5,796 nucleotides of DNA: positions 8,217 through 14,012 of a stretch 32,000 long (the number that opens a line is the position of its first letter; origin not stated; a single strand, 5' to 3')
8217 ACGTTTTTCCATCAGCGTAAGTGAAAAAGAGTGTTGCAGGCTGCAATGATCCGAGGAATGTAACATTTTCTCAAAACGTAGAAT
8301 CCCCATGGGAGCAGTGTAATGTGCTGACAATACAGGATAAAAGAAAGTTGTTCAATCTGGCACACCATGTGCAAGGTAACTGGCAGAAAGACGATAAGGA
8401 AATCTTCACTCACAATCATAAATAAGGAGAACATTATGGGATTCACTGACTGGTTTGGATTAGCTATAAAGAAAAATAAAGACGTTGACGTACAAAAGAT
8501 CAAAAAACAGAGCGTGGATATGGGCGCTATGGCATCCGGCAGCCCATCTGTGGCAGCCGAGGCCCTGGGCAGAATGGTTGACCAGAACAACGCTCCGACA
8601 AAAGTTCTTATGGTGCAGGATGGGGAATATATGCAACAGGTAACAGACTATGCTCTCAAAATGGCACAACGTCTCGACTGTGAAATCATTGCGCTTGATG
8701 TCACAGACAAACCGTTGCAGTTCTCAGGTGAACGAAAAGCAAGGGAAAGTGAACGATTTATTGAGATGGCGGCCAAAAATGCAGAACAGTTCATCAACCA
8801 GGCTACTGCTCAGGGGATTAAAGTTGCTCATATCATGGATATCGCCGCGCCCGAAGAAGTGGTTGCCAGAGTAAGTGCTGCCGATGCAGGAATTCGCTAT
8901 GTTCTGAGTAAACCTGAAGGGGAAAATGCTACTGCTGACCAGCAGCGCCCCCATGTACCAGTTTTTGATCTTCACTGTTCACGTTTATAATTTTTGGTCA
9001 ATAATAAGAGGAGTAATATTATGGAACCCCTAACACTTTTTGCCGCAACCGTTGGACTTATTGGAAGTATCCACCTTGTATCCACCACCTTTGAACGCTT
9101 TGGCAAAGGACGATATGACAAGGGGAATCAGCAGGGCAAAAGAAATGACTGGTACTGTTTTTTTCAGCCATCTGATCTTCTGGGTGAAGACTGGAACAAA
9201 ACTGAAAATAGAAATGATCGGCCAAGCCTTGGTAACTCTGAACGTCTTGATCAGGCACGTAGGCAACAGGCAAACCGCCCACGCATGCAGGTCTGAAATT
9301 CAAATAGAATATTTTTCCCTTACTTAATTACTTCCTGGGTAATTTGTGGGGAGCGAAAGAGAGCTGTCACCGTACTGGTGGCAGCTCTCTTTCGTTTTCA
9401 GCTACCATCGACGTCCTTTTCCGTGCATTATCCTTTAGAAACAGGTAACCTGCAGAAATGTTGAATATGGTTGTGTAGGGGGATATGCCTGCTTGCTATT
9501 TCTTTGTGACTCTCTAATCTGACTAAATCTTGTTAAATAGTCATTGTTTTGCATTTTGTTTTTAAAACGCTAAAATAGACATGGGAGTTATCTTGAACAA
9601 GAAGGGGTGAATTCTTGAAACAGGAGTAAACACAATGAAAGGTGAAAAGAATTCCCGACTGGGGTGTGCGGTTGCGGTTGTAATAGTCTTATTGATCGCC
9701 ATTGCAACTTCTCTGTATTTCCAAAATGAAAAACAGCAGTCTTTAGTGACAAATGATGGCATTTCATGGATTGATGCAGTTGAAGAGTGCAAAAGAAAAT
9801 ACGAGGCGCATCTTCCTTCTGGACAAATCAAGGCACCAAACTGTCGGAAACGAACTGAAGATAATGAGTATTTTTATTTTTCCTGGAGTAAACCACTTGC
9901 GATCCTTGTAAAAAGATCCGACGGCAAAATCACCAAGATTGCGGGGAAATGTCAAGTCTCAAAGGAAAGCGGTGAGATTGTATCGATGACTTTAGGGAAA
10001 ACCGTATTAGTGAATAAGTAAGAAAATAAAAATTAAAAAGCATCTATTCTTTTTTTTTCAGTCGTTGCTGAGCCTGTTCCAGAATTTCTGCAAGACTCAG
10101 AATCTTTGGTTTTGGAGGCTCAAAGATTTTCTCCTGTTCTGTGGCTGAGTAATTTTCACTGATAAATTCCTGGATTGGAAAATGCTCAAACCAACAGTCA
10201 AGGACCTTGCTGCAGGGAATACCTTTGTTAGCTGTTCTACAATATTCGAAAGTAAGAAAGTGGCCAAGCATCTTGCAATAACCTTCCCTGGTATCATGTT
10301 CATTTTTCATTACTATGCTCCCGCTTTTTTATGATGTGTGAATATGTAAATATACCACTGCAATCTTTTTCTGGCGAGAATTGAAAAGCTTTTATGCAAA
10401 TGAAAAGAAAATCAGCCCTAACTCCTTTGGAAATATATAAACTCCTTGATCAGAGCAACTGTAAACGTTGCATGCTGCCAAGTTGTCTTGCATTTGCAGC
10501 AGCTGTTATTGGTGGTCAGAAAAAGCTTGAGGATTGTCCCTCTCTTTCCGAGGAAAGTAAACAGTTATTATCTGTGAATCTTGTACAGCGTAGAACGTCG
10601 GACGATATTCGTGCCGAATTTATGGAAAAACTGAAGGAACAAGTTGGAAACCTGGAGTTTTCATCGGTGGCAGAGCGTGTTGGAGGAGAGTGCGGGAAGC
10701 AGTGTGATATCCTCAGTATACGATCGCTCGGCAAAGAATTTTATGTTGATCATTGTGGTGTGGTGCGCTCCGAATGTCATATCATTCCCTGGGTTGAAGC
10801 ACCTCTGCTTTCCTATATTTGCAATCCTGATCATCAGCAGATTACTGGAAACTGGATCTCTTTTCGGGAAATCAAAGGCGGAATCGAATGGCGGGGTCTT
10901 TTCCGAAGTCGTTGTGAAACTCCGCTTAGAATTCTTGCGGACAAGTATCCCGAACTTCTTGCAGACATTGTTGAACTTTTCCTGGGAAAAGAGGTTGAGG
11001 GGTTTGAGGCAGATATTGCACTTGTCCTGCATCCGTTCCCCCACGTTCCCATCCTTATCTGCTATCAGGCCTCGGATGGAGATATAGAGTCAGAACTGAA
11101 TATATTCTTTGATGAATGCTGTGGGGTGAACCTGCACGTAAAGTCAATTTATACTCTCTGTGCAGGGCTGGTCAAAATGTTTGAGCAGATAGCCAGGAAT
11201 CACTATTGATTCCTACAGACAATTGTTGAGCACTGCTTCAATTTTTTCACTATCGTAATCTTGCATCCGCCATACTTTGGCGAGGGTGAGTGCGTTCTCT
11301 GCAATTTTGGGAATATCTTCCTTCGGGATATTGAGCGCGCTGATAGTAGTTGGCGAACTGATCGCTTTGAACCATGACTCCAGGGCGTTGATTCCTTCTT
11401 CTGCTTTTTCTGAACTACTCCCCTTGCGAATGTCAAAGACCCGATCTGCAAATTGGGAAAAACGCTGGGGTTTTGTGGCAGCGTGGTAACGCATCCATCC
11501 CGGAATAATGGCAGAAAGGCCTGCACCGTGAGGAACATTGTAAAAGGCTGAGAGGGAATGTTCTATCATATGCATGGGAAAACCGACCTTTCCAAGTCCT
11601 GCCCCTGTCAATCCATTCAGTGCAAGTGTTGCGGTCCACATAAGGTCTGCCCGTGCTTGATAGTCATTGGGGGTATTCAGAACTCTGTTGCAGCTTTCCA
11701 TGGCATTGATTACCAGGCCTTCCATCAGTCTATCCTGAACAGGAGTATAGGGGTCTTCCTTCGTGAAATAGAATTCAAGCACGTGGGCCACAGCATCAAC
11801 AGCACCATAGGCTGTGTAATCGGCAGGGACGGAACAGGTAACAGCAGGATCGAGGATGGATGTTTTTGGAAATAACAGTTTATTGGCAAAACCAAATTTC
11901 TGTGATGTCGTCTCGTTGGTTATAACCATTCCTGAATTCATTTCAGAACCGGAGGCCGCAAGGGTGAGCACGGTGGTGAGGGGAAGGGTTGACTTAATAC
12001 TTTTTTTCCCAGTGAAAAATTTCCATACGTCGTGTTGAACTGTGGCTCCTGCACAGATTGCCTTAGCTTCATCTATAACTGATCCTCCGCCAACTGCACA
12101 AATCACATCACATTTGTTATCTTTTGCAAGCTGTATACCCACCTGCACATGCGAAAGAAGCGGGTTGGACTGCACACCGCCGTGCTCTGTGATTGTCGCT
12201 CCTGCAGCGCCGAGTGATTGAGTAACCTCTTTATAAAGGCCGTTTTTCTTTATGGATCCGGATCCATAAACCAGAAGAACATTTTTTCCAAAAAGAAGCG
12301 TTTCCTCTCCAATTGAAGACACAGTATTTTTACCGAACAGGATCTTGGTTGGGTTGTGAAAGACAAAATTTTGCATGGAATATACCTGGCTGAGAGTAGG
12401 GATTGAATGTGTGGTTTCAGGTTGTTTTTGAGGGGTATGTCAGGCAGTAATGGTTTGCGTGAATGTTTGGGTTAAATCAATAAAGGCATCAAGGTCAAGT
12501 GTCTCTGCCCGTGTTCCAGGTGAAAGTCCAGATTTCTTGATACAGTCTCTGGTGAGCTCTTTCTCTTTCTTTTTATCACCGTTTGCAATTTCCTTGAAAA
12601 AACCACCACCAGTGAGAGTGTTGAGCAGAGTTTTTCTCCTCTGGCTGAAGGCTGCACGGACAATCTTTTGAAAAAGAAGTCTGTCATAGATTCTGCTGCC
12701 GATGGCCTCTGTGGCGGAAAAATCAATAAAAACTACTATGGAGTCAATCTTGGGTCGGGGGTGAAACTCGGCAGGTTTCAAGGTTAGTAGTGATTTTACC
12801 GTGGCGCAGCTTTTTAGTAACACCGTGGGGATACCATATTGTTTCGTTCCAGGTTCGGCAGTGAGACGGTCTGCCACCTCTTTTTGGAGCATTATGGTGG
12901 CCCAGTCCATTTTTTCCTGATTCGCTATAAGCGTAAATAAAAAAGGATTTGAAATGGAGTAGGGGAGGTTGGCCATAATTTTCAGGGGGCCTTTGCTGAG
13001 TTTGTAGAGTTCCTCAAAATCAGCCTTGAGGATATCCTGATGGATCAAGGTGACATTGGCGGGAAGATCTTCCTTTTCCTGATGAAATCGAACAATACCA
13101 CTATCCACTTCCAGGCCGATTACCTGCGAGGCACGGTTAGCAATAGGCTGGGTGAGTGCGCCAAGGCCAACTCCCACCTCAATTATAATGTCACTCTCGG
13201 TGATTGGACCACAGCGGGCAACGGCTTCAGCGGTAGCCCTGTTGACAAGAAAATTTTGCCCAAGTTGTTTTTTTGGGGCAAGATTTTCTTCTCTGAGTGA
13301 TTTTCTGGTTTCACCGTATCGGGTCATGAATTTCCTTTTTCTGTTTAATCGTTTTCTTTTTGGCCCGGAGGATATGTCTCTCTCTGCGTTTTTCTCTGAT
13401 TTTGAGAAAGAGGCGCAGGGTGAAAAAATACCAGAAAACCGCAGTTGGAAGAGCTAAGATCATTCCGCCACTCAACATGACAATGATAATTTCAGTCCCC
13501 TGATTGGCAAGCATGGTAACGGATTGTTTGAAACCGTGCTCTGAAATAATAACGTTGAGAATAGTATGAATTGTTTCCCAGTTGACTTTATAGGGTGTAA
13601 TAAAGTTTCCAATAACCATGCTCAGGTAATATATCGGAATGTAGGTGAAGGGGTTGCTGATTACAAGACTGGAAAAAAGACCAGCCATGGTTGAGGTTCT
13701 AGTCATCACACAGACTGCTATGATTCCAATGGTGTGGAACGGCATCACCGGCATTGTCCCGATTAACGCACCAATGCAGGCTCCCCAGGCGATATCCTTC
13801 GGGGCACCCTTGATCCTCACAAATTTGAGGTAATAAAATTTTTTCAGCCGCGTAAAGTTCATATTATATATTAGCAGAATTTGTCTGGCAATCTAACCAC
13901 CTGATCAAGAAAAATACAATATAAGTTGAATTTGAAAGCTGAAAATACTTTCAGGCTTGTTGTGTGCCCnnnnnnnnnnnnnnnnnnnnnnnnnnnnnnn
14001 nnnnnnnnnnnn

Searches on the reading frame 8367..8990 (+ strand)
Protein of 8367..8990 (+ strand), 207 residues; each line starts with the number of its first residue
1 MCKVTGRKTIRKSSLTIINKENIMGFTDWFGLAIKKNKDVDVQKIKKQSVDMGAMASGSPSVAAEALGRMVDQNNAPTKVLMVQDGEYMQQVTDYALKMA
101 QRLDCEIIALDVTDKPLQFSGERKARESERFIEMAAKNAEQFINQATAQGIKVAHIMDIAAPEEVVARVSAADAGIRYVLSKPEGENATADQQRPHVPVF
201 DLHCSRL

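Call 8: search_protein_families(library=pfam, proteins=[window:8367-8990:+], max_evalue=0.001)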
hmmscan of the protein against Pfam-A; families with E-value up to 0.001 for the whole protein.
window:8367-8990:+ (207 aa): 1 family
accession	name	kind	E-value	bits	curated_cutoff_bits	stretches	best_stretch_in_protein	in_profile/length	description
PF00582.32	Usp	-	0.00065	20.7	24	0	81-170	6-99/141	Universal stress protein family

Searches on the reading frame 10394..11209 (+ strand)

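Call 8: search_protein_families(library=pfam, proteins=[window:10394-11209:+], max_evalue=0.001)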
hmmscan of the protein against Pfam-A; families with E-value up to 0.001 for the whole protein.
window:10394-11209:+ (271 aa): 2 families
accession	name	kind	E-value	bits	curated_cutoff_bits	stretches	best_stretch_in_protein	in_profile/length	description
PF12654.12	DUF3786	-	2.2e-43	148.2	27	1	89-262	2-176/176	Domain of unknown function (DUF3786)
PF04060.18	FeS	-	9.5e-12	44.9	23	1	18-49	1-32/33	Putative Fe-S cluster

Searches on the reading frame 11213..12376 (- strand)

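Call 8: search_protein_families(library=pfam, proteins=[window:11213-12376:-], max_evalue=0.001)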
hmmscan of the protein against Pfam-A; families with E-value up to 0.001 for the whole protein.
window:11213-12376:- (387 aa): 3 families
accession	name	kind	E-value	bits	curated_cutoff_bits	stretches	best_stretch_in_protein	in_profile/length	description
PF00465.25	Fe-ADH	-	4.1e-46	157.1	31.3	1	9-177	1-168/168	Iron-containing alcohol dehydrogenase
PF25137.1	ADH_Fe_C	-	1.9e-33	116.3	27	1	188-384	1-191/194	Fe-containing alcohol dehydrogenase family, C-terminal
PF13685.12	Fe-ADH_2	-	9.7e-07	29.3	28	1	30-109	19-95/149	Iron-containing alcohol dehydrogenase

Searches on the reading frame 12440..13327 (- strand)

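Call 8: search_protein_families(library=pfam, proteins=[window:12440-13327:-], max_evalue=0.001)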
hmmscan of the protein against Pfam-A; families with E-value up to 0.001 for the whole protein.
window:12440-13327:- (295 aa): 2 families
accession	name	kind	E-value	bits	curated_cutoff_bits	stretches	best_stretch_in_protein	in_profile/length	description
PF00398.26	RrnaAD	-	7.2e-48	163.4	24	1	19-239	5-224/263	Ribosomal RNA adenine dimethylase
PF13649.12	Methyltransf_25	-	4.6e-05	24.5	27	1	48-106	1-62/97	Methyltransferase domain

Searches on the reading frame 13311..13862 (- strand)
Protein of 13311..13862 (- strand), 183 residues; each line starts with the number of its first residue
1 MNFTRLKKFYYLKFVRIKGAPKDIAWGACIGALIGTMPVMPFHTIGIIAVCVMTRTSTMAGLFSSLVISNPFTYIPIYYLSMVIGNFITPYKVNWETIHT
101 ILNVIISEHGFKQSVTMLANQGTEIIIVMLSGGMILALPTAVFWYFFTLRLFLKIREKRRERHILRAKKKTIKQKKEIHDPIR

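Call 8: search_protein_families(library=pfam, proteins=[window:13311-13862:-], max_evalue=0.001)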
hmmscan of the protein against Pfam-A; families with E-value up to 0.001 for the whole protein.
window:13311-13862:- (183 aa): 1 family
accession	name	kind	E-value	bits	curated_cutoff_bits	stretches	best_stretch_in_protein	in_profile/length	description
PF09835.14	DUF2062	-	3.1e-31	108.7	27.4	1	5-160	2-146/147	Uncharacterized protein conserved in bacteria (DUF2062)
